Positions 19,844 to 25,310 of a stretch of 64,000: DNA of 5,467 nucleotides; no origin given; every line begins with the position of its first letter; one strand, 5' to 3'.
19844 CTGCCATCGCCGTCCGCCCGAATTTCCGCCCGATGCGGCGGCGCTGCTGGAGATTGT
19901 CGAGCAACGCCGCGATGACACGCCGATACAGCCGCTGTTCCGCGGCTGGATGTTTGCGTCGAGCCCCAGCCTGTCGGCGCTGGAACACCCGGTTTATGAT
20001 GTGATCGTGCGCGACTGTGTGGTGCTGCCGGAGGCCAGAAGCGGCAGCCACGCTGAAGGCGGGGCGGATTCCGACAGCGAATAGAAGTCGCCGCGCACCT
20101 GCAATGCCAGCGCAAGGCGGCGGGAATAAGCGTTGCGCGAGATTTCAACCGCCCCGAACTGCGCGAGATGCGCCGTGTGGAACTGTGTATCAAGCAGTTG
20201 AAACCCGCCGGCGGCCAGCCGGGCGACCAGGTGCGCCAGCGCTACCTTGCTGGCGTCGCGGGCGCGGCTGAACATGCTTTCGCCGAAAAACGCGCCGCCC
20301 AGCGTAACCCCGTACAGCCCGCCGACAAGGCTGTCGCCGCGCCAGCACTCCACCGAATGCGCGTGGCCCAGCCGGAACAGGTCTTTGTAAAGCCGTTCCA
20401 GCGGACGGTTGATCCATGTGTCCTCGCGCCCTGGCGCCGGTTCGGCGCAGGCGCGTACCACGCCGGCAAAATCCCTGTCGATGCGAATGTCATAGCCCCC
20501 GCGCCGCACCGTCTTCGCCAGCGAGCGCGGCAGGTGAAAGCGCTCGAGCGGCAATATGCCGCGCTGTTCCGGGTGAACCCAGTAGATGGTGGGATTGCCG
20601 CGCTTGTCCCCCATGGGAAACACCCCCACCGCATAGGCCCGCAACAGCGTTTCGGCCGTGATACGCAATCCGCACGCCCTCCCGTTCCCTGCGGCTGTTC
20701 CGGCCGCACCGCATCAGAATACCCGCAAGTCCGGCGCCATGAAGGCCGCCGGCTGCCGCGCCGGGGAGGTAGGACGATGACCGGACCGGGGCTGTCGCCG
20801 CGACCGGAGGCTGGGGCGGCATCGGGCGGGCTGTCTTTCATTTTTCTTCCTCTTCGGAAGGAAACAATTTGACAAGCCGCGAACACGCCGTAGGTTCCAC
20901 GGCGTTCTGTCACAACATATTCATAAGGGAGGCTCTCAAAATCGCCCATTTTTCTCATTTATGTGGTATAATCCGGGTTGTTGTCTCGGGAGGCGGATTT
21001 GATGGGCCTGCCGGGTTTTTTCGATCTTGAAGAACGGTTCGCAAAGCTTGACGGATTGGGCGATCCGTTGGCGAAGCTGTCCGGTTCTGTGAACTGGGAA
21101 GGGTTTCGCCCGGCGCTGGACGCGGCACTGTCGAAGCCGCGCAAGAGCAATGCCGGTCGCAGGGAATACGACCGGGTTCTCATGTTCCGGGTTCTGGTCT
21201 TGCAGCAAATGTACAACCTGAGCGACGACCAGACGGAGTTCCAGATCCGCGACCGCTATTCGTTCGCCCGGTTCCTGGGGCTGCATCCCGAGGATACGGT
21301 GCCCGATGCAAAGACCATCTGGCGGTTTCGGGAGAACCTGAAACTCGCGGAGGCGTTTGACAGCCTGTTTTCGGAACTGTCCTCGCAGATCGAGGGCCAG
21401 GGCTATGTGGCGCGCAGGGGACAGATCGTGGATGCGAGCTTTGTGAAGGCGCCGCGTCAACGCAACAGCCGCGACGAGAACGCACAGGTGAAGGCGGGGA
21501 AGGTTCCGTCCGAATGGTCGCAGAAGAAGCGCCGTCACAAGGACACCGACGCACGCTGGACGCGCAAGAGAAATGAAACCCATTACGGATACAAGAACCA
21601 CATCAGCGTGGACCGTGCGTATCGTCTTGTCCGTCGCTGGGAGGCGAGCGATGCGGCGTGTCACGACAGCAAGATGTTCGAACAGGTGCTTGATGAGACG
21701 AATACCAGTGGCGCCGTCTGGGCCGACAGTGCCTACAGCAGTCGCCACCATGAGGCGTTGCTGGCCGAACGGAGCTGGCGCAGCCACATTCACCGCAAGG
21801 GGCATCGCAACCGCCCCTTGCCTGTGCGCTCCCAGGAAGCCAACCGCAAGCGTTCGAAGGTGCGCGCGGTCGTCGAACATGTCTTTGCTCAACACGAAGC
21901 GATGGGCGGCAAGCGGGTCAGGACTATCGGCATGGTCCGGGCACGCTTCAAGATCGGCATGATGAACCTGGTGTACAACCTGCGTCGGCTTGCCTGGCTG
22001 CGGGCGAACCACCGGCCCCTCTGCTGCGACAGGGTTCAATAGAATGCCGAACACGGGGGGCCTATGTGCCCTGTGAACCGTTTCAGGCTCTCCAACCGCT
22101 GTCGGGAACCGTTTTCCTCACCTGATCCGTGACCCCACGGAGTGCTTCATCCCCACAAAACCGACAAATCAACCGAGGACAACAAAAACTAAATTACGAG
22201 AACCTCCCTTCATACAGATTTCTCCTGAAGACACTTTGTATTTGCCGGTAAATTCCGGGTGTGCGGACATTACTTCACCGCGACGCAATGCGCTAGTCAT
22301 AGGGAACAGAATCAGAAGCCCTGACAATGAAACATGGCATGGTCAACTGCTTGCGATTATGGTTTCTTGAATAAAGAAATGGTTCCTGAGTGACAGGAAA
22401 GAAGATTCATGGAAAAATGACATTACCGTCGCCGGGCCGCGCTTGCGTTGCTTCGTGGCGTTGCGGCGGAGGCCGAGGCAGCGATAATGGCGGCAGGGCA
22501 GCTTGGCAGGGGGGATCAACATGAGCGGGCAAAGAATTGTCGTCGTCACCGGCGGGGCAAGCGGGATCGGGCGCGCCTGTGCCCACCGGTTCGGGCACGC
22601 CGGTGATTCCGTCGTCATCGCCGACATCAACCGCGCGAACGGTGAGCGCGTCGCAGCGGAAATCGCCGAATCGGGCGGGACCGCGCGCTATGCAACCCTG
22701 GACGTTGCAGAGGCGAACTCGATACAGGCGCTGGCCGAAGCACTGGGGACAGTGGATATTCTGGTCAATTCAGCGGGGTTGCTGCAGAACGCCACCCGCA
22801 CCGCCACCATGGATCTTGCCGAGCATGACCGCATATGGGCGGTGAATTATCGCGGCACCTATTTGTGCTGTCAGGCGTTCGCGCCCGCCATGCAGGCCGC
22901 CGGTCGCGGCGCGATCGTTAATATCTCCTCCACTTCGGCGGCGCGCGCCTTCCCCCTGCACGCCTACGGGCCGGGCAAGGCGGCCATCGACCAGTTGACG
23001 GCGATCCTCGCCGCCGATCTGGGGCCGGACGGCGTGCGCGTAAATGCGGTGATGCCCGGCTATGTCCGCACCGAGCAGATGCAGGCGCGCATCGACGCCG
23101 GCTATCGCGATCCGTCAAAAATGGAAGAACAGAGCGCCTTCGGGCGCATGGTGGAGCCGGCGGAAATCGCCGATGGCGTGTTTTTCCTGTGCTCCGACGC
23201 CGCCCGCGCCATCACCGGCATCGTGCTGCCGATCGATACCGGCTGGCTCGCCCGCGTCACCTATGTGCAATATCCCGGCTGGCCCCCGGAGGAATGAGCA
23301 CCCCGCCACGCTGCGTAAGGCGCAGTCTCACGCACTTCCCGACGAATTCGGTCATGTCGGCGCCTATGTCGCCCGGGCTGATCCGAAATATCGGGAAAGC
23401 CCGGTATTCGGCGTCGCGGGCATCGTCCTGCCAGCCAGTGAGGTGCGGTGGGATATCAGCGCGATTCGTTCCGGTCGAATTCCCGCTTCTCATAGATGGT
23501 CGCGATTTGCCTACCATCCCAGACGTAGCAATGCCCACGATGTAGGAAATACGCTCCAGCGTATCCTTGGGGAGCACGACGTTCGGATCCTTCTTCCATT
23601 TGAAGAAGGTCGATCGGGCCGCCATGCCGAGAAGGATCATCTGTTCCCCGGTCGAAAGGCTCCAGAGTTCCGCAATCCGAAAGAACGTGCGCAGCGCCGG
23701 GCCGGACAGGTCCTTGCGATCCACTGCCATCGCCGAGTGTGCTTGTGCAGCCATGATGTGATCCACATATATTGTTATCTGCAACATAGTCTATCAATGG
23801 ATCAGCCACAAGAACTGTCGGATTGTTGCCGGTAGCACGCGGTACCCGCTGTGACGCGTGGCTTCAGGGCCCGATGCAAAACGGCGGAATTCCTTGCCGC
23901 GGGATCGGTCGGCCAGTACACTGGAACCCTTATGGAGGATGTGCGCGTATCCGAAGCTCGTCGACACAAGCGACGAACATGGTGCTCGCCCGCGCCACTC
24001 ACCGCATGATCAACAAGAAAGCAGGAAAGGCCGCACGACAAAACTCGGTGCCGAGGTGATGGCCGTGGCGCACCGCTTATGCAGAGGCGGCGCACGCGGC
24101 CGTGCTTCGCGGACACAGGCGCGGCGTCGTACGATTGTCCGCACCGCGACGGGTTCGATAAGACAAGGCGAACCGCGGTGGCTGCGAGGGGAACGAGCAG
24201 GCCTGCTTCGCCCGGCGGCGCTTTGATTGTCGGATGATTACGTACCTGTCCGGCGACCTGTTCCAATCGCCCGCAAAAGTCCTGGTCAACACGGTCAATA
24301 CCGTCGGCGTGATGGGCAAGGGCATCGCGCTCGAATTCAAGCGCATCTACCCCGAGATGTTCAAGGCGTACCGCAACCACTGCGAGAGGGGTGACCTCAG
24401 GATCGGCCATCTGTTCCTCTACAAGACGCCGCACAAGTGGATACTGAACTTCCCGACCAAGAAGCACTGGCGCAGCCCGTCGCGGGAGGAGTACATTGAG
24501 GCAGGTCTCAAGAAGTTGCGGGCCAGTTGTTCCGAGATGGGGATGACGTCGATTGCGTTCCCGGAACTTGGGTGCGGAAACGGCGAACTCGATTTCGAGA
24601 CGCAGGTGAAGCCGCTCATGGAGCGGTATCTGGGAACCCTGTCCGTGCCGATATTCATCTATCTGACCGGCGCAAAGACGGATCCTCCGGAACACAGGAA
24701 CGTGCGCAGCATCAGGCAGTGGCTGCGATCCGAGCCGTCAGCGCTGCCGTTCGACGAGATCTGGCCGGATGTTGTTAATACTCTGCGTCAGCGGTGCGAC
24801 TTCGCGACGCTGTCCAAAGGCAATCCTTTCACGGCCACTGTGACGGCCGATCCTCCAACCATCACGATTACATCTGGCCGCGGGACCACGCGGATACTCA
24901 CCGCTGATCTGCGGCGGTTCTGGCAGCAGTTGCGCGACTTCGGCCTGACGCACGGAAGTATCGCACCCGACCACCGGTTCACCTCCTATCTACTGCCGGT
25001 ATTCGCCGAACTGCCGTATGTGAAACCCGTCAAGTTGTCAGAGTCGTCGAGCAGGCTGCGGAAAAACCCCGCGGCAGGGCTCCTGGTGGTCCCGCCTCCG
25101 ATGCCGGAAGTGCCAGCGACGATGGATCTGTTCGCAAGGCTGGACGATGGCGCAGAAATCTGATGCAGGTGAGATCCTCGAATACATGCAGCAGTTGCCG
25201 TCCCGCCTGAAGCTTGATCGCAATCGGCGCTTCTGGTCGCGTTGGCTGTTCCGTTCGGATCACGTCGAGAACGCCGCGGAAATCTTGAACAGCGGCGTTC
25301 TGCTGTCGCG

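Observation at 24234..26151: Reversed-order DarG-like macrodomain / DarT-like ADP-ribosyltransferase module with extra domains (top candidate for a variant or undescribed TA/defence system)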

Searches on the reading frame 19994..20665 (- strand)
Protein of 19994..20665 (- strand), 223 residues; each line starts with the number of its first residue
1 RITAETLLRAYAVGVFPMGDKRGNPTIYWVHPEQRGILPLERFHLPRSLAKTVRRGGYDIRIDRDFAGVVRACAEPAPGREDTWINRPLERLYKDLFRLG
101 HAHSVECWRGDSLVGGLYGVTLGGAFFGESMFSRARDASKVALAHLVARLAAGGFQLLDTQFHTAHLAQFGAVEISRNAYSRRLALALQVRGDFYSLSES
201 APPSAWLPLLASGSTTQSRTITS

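Call 92: search_protein_families(library=pfam, proteins=[window:19994-20665:-], max_evalue=0.001)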
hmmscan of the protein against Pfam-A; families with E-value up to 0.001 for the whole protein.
window:19994-20665:- (223 aa): 1 family
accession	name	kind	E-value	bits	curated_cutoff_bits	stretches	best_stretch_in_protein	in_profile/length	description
PF03588.20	Leu_Phe_trans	-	2e-67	226.4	22.7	1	5-176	2-171/171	Leucyl/phenylalanyl-tRNA protein transferase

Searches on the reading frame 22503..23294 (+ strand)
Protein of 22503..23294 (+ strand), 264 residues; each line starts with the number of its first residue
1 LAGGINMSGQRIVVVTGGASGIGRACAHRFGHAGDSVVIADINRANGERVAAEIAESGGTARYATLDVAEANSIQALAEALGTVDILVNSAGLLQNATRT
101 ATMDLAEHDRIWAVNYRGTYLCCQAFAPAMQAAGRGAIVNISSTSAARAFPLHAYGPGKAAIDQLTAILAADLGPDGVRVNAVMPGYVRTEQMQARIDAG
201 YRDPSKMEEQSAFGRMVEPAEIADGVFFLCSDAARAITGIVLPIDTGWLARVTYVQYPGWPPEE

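Call 92: search_protein_families(library=pfam, proteins=[window:22503-23294:+], max_evalue=0.001)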
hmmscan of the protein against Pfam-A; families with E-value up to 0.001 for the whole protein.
window:22503-23294:+ (264 aa): 4 families
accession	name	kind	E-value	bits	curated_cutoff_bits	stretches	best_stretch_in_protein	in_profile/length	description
PF13561.12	adh_short_C2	-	2.5e-56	191.3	27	1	19-248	3-235/236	Enoyl-(Acyl carrier protein) reductase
PF00106.31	adh_short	-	2.4e-46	158.1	26.6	1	12-195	2-189/195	short chain dehydrogenase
PF08659.16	KR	-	1.6e-06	28.6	22.6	1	13-167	3-161/180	KR domain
PF01370.27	Epimerase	-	0.00045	20.1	20.9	1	13-145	1-117/240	NAD dependent epimerase/dehydratase family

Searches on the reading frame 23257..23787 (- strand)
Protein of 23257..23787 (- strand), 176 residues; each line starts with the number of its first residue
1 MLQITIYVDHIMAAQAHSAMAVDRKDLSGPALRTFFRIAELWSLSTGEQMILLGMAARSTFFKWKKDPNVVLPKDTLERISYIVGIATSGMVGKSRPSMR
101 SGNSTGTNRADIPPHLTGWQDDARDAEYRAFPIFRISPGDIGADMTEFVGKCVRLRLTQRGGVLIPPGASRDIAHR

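Call 4: search_protein_families(library=pfam, proteins=[window:23257-23787:-], max_evalue=1)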
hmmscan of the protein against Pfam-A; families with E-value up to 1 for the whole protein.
window:23257-23787:- (176 aa): 2 families
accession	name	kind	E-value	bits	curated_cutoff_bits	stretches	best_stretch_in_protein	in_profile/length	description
PF20432.4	Xre-like-HTH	-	4.1e-12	46.7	25.8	1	23-85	3-63/63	Antitoxin Xre-like helix-turn-helix domain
PF19905.4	DUF6378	-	0.03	15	27.1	1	14-47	4-37/81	Domain of unknown function (DUF6378)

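Call 6: search_protein_families(library=padloc, proteins=[window:23257-23787:-], max_evalue=1)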
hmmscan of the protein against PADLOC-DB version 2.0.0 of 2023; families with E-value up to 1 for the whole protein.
window:23257-23787:- (176 aa): 0 families

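Call 7: search_protein_families(library=ncbifam, proteins=[window:23257-23787:-], max_evalue=1)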
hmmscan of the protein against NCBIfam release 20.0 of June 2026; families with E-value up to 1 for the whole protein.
window:23257-23787:- (176 aa): 0 families

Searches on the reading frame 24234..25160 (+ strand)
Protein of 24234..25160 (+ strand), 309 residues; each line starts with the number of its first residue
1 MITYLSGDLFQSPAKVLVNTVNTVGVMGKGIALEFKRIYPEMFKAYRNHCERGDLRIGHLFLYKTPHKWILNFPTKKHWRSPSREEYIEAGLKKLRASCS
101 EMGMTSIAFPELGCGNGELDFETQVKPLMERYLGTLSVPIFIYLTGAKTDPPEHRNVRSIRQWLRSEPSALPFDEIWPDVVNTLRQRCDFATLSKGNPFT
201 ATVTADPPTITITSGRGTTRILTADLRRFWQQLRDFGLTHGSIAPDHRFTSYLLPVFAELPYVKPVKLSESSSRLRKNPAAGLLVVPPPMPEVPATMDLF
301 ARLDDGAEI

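Call 4: search_protein_families(library=pfam, proteins=[window:24234-25160:+], max_evalue=1)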
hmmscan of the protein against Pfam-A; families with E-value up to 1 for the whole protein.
window:24234-25160:+ (309 aa): 1 family
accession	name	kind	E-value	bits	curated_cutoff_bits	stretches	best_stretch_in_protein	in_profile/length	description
PF01661.27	Macro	-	3.5e-19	69.3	22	1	18-123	1-113/118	Macro domain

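Call 6: search_protein_families(library=padloc, proteins=[window:24234-25160:+], max_evalue=1)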
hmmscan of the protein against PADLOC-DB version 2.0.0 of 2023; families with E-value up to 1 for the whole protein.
window:24234-25160:+ (309 aa): 1 family
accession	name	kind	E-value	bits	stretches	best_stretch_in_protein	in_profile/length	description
PDLC02990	DarG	-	1.5e-63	213.3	1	1-149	1-149/329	-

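Call 7: search_protein_families(library=ncbifam, proteins=[window:24234-25160:+], max_evalue=1)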
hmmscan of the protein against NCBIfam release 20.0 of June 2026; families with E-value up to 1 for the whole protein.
window:24234-25160:+ (309 aa): 3 families
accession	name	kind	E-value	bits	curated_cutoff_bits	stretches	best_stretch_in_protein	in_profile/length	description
NF048014.1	antitoxin_DarG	equivalog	4.4e-60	203.7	250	1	2-151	1-154/338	type II toxin-antitoxin system antitoxin DNA ADP-ribosyl glycohydrolase DarG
NF001666.0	PRK00431.2-2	equivalog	9.7e-07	28.8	246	1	4-130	5-132/164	ADP-ribose-binding protein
NF001662.0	PRK00431.1-3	equivalog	0.05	13.4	215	0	78-128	98-147/185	[protein ADP-ribosylglutamate] hydrolase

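Call 12: find_homologous_proteins(query=window:24234-25160:+)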
Query window:24234-25160:+ (309 aa): 6742 proteins with E <= 0.001 among 8000 candidates; the best 120 are listed.
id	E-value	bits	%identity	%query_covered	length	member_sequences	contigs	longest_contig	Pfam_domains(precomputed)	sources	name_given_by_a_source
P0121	2.4e-210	716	100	100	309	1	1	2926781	PF01661.28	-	-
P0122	1.2e-167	575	81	100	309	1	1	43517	PF01661.28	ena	-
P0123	1.8e-166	571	81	100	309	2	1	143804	PF01661.28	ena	-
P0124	5.1e-165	567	80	100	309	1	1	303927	PF01661.28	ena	-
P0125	9.8e-164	562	79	100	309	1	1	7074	PF01661.28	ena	-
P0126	1.4e-163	562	79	100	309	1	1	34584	PF01661.28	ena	-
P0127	2.5e-163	561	80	98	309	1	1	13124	PF01661.28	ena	-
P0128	2.9e-163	561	79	100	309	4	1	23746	PF01661.28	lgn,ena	-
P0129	8.9e-162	556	79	100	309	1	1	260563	PF01661.28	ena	-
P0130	2.9e-161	554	79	100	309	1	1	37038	PF01661.28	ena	-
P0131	3.3e-161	554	78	98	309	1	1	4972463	PF01661.28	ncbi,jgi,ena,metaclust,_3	metaclust:\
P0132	1.4e-160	552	78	100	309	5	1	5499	PF01661.28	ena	-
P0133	3.8e-160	551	78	100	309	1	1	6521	PF01661.28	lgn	-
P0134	4.2e-160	551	78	100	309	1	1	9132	PF01661.28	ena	-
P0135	4.3e-160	551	78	100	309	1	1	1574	PF01661.28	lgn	-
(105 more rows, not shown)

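Call 42: predict_structure(alignment_id=A3)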
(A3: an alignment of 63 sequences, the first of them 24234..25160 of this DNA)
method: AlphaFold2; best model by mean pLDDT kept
length: 309 residues; sequences in the alignment: 63
mean_pLDDT: 80.3   pTM: 0.78
mean pLDDT of the five models: 80.3, 80.2, 79.6, 73.5, 55.5
residues with pLDDT >= 90: 106; 70-90: 144; 50-70: 25; < 50: 34
segments of 3 or more residues with pLDDT < 50: 147-155, 289-309
pLDDT, mean of each block of 10 residues (from residue 1): 87 88 77 82 86 88 84 88 92 91 86 77 94 91 65 47 52 88 95 91 95 93 92 81 73 92 87 86 71 39 29
secondary structure, 60 per line:
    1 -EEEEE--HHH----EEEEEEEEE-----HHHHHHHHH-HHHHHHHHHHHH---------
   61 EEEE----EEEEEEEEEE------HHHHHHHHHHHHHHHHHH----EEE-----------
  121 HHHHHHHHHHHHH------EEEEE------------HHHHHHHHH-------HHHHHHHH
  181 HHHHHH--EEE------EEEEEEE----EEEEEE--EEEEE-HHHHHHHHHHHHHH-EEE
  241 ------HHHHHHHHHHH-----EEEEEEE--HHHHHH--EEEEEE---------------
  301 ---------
elements in order: E2-6 E16-24 H30-38 H40-51 E61-64 E69-78 H85-102 E107-109 H121-133 E140-144 H157-165 H173-186 E189-191 E198-204 E209-214 E217-221 H223-236 E238-240 H247-257 E263-269 H272-277 E280-285

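Call 45: fold_search(model_id=the predicted structure, library=pdb)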
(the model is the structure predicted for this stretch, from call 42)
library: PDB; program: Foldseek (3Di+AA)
matches with E <= 10: 1285; with E <= 0.001: 187
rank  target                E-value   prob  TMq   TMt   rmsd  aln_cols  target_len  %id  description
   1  5m3e                  2.6e-16  1.00  0.45  0.90   1.5       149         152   48  Macrodomain of Thermus aquaticus DarG in complex with ADP-ribose (released 2016-12-21)
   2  5m3i_A                7.5e-16  1.00  0.44  0.88   1.6       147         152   52  Macrodomain of Mycobacterium tuberculosis DarG (released 2016-12-21)
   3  5m31                  8.5e-16  1.00  0.44  0.88   1.7       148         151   48  Macrodomain of Thermus aquaticus DarG (released 2016-12-21)
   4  7omu_AAA              6.8e-14  1.00  0.46  0.38   2.7       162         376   38  Thermosipho africanus DarTG in complex with ADP-ribose (released 2021-06-23)
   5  4j5r_B                5.9e-10  1.00  0.41  0.86   2.4       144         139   26  TARG1 (C6orf130), Terminal ADP-ribose Glycohydrolase 1 bound to ADP-HPD (released 2013-03-27)
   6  2l8r_MODEL_1_A        6.6e-10  1.00  0.41  0.79   2.4       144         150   26  Solution structure of human protein C6orf130 in complex with ADP-ribose (released 2011-02-23)
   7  4j5q                  7.0e-10  1.00  0.40  0.81   2.4       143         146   26  TARG1 (C6orf130), Terminal ADP-ribose Glycohydrolase 1, apo structure (released 2013-03-27)
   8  4j5s_A                8.4e-10  1.00  0.41  0.82   2.4       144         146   26  TARG1 (C6orf130), Terminal ADP-ribose Glycohydrolase 1 ADP-ribose complex (released 2013-03-27)
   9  4j5s_C                9.5e-10  1.00  0.41  0.86   2.3       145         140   26  TARG1 (C6orf130), Terminal ADP-ribose Glycohydrolase 1 ADP-ribose complex (released 2013-03-27)
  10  4j5r_A                2.8e-09  1.00  0.40  0.84   2.5       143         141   26  TARG1 (C6orf130), Terminal ADP-ribose Glycohydrolase 1 bound to ADP-HPD (released 2013-03-27)
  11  2eee_MODEL_1_A        5.8e-09  1.00  0.40  0.77   2.8       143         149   26  Solution structure of the A1pp domain from human protein C6orf130 (released 2007-08-21)
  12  2lgr_MODEL_1_A        9.9e-09  1.00  0.40  0.77   2.6       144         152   26  Solution structure of human protein C6orf130, a putative macro domain (released 2011-08-17)
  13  4etj                  1.4e-08  1.00  0.39  0.70   3.1       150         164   21  Crystal Structure of E6H variant of de novo designed serine hydrolase OSH55, Northeast Structural Genomics Consortium (N (released 2012-06-13)
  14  4j4z                  2.4e-08  1.00  0.38  0.68   3.4       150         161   20  Crystal structure of the improved variant of the evolved serine hydrolase, OSH55.4_H1.2, bond with sulfate ion in the ac (released 2013-03-06)
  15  2dx6_A                2.7e-08  1.00  0.39  0.72   3.1       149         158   22  Crystal structure of conserved hypothetical protein, TTHA0132 from Thermus thermophilus HB8 (released 2007-02-24)
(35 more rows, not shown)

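Call 64: search_protein_families(library=phrogs, proteins=[window:24234-25160:+], max_evalue=1)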
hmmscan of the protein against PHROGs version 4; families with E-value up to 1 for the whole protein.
window:24234-25160:+ (309 aa): 3 families
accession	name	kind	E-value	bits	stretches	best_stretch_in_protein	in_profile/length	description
phrog_335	-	other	1.9e-36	127.1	1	1-143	55-203/422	phosphatase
phrog_30914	-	unknown function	1.8e-28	100.6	1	1-143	1-147/371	-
phrog_2613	-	unknown function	0.23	12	1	14-126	40-167/274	-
